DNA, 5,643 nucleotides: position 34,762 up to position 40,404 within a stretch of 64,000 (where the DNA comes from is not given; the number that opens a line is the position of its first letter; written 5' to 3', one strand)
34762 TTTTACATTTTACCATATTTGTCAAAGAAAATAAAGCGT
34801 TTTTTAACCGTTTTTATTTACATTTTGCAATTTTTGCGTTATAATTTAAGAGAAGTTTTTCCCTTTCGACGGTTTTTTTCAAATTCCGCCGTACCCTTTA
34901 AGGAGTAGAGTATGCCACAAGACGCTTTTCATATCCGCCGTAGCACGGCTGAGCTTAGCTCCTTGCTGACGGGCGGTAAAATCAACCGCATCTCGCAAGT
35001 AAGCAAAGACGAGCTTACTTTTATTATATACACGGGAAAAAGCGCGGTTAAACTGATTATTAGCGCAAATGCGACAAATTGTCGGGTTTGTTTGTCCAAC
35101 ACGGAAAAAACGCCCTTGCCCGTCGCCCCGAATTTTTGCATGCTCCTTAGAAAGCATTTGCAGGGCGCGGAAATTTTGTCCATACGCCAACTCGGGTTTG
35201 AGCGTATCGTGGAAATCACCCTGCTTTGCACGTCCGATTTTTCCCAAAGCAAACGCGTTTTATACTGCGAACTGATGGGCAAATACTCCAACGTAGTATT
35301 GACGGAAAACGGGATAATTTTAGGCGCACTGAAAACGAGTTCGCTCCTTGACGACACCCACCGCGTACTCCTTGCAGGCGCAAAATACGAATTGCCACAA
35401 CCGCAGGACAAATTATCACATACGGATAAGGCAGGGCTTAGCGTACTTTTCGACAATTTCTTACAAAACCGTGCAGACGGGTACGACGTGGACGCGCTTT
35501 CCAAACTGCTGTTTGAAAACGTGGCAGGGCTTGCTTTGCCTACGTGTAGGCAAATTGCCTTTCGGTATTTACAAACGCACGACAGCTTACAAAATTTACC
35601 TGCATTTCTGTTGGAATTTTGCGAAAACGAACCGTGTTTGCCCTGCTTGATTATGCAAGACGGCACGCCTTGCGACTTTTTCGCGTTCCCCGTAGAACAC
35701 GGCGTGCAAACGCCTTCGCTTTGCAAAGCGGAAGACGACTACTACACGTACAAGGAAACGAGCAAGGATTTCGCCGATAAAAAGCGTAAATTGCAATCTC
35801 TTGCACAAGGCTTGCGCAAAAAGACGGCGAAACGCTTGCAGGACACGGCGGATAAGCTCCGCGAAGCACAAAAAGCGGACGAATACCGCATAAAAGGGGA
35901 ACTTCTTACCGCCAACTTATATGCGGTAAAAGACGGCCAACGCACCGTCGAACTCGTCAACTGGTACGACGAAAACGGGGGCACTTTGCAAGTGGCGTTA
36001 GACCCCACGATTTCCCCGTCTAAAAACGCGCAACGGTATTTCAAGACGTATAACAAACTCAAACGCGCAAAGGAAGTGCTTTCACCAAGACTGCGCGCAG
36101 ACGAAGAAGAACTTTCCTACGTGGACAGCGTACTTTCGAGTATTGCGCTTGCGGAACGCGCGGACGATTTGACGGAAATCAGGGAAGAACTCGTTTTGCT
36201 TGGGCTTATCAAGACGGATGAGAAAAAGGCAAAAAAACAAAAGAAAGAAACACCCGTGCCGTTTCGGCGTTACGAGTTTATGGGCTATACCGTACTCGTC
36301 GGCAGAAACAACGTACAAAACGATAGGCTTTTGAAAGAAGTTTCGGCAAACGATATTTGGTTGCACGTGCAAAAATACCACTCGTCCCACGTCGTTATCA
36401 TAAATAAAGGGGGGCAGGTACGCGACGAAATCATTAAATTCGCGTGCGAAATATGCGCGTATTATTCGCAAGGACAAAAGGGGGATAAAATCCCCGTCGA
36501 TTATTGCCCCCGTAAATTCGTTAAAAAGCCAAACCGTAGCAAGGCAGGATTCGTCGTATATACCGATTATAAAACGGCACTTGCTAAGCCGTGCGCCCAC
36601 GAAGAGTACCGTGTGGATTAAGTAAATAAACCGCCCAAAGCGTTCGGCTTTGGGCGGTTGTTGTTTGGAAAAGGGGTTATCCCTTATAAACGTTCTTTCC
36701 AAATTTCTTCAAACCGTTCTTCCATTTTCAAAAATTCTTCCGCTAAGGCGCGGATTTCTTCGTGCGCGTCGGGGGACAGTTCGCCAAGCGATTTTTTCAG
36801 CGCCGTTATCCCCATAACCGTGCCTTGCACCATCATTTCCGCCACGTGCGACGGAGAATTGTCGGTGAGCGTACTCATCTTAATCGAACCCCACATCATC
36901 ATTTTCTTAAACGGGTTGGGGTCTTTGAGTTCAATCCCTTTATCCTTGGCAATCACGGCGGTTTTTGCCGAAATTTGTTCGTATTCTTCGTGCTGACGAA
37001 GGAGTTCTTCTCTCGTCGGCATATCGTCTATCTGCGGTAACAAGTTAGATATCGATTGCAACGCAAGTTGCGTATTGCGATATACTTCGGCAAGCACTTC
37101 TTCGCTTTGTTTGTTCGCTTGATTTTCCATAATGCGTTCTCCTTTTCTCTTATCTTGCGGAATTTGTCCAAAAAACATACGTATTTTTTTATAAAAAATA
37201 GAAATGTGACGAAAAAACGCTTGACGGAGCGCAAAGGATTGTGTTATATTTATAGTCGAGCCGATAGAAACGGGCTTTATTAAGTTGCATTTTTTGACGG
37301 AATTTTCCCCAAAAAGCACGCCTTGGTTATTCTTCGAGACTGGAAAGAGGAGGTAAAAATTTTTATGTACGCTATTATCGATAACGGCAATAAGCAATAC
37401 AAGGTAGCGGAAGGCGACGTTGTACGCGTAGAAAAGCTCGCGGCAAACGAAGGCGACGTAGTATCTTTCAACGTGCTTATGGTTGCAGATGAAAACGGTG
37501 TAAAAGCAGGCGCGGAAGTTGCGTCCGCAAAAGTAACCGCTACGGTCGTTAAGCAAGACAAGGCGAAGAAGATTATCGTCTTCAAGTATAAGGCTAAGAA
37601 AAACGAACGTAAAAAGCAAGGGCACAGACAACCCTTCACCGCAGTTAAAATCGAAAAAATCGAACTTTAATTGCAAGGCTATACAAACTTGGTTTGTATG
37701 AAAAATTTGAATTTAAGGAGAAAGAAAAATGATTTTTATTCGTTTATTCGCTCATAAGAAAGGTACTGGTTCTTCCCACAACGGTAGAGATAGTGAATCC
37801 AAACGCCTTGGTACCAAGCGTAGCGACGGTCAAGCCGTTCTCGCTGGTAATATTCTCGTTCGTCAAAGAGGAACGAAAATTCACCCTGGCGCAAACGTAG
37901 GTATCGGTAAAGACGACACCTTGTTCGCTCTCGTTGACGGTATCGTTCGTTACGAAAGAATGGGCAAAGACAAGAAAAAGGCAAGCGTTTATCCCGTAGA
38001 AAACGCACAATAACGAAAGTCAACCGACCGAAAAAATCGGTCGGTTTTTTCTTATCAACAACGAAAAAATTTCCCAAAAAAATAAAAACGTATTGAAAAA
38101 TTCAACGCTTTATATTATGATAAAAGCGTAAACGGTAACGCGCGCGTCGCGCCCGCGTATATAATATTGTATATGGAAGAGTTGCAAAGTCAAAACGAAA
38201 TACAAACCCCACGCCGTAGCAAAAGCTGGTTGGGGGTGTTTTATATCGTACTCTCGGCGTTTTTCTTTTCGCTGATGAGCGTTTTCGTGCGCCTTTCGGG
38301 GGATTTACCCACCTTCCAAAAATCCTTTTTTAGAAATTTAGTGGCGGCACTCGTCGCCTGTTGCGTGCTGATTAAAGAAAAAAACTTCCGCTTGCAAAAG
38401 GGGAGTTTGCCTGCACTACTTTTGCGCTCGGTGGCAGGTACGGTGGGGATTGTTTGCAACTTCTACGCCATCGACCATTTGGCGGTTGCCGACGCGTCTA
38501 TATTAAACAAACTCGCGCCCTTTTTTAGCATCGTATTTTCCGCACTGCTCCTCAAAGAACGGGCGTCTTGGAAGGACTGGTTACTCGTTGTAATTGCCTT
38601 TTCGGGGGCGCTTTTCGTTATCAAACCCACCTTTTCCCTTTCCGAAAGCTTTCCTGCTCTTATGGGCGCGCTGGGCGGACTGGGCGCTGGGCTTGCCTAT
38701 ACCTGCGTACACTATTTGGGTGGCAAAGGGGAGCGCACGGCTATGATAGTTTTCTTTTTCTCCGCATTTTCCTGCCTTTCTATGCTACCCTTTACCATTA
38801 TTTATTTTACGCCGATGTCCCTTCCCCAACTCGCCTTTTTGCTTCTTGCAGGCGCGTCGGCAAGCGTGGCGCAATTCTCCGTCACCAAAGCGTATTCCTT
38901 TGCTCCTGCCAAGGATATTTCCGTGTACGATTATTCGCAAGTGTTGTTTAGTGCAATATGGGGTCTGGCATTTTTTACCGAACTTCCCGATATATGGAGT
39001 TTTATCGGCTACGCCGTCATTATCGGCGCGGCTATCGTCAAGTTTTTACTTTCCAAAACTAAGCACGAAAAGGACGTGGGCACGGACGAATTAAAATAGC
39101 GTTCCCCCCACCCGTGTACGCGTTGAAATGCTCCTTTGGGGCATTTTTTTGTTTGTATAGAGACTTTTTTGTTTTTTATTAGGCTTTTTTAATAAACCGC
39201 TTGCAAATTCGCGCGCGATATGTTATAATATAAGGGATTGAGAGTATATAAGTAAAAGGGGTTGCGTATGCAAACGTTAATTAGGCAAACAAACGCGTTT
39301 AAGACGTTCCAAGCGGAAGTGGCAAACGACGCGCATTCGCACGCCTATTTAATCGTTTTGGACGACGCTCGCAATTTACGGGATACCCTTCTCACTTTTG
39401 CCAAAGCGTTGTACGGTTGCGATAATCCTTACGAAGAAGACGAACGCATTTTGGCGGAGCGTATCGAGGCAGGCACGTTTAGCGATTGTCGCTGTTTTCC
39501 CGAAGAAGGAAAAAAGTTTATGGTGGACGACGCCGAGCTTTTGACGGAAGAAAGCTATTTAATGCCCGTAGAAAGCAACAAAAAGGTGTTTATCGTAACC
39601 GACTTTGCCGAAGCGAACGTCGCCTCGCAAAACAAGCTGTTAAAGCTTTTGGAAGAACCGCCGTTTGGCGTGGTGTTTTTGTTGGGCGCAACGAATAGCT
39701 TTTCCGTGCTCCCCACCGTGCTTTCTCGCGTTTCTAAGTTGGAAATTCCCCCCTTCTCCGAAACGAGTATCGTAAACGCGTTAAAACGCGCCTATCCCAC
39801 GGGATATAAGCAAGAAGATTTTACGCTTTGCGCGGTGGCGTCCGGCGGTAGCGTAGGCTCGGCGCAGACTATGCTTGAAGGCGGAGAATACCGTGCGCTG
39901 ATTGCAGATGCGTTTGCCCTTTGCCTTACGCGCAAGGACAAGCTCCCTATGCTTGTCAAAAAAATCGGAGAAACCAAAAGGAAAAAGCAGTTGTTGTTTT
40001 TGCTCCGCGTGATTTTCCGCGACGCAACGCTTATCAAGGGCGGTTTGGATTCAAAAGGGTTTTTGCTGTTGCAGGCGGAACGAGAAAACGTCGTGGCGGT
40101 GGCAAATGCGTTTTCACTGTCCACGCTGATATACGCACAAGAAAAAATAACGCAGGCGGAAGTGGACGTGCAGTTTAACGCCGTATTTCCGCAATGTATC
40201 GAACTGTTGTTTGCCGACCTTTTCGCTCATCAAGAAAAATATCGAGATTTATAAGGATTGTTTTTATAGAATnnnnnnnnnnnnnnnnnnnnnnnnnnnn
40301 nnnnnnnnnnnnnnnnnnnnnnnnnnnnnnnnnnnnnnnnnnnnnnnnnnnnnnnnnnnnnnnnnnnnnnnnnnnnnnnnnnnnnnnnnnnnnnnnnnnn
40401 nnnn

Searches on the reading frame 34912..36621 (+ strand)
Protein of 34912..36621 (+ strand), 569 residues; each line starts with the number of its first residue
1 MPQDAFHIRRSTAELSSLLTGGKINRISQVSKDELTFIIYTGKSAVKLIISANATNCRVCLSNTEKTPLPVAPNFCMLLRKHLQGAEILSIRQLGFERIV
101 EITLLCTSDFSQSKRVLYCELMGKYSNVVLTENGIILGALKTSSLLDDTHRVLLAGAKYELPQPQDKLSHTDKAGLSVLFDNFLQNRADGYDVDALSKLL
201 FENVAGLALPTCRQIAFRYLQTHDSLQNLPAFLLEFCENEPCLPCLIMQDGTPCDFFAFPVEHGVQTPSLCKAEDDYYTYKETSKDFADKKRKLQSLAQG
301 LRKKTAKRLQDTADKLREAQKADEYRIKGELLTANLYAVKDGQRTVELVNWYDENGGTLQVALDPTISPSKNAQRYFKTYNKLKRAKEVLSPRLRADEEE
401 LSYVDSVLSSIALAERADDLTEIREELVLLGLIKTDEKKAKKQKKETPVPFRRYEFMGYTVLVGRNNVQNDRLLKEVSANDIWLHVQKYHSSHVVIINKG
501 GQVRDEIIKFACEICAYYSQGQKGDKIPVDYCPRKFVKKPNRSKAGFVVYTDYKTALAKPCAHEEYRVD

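Call 6: search_protein_families(library=pfam, proteins=[window:34912-36621:+])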
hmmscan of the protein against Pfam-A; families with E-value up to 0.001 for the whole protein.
window:34912-36621:+ (569 aa): 3 families
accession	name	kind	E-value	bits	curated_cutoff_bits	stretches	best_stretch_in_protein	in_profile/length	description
PF05833.16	NFACT_N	-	8.9e-108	361.4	31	1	4-445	1-455/456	NFACT N-terminal and middle domains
PF05670.18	NFACT-R_1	-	3.6e-11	44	29.8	1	457-542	9-98/112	NFACT protein RNA binding domain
PF18297.6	NFACT-R_2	-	1.4e-08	35.3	26.9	1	459-533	10-81/104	NFACT protein RNA binding domain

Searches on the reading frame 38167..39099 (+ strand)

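Call 5: search_protein_families(library=pfam, proteins=[window:38167-39099:+])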
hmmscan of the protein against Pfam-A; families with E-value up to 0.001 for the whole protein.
window:38167-39099:+ (310 aa): 3 families
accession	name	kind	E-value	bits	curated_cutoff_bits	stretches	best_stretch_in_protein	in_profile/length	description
PF00892.27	EamA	-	2.1e-28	99.7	28.2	2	22-152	2-134/135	EamA-like transporter family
PF06800.18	Sugar_transport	-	3.4e-06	27.1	26.3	1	13-152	139-271/280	Sugar transport protein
PF03151.22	TPT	-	0.00034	20.5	30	1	71-150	55-134/291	Triose-phosphate Transporter family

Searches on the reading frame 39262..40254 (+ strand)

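Call 5: search_protein_families(library=pfam, proteins=[window:39262-40254:+])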
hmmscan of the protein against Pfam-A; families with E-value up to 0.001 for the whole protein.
window:39262-40254:+ (330 aa): 1 family
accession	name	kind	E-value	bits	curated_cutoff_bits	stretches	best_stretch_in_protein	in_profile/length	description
PF13177.12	DNA_pol3_delta2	-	2.2e-28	99.7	27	1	9-165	2-160/161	DNA polymerase III, delta subunit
